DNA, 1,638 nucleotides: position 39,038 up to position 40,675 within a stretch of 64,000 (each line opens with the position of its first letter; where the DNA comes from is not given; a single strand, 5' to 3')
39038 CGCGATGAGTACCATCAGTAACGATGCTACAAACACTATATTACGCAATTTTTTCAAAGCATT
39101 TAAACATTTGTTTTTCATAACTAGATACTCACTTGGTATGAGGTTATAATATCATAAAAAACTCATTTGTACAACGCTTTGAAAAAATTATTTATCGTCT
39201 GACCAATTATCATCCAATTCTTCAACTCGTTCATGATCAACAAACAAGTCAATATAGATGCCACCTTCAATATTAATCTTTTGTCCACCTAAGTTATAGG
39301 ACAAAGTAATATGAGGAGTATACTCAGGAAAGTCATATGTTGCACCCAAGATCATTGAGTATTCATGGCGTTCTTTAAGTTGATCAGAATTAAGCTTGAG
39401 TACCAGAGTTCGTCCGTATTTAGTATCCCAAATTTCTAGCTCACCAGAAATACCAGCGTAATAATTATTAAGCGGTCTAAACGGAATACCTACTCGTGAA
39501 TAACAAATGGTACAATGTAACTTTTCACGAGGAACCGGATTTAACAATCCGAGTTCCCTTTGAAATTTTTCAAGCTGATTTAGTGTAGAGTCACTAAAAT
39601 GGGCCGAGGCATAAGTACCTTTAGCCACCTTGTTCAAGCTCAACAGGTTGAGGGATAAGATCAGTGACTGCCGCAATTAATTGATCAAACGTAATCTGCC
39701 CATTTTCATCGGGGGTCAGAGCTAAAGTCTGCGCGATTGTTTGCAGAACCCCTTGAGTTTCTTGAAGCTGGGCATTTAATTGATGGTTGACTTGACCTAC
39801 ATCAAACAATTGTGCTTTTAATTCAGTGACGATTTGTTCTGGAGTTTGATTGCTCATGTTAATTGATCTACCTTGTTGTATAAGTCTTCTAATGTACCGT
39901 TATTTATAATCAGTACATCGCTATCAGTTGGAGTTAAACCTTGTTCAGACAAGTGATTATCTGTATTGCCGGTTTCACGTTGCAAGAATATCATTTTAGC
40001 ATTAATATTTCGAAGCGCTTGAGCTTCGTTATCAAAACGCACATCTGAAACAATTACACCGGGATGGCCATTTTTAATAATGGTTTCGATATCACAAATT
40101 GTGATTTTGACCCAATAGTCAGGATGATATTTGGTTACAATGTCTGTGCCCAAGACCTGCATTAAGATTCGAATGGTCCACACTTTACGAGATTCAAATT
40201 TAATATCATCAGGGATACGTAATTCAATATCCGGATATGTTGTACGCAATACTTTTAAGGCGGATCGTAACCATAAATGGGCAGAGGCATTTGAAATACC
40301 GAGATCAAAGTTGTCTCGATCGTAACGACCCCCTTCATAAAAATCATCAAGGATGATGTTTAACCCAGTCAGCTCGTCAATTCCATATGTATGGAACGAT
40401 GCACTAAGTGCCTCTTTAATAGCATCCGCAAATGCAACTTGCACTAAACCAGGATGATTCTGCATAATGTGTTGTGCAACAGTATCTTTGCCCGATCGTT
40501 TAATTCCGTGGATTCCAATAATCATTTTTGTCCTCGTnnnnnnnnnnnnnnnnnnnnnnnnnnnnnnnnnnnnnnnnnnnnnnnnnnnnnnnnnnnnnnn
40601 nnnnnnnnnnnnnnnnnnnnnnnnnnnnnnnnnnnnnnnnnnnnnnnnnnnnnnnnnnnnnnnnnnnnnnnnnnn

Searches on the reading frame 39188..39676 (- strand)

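Call 74: search_protein_families(library=pfam, proteins=[window:39188-39676:-], max_evalue=0.001)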
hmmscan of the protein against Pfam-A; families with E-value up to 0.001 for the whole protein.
window:39188-39676:- (162 aa): 1 family
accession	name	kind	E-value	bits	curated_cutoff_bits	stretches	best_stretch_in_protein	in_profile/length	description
PF23474.1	Acb1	-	1e-49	168.4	27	1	19-160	1-143/144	Anti-CBASS protein Acb1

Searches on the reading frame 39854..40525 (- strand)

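Call 74: search_protein_families(library=pfam, proteins=[window:39854-40525:-], max_evalue=0.001)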
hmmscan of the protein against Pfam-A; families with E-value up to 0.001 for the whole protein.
window:39854-40525:- (223 aa): 1 family
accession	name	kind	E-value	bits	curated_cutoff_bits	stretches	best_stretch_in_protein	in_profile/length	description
PF21448.3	DNMK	-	1.1e-47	163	27.1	1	2-218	2-232/232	Deoxynucleotide monophosphate kinase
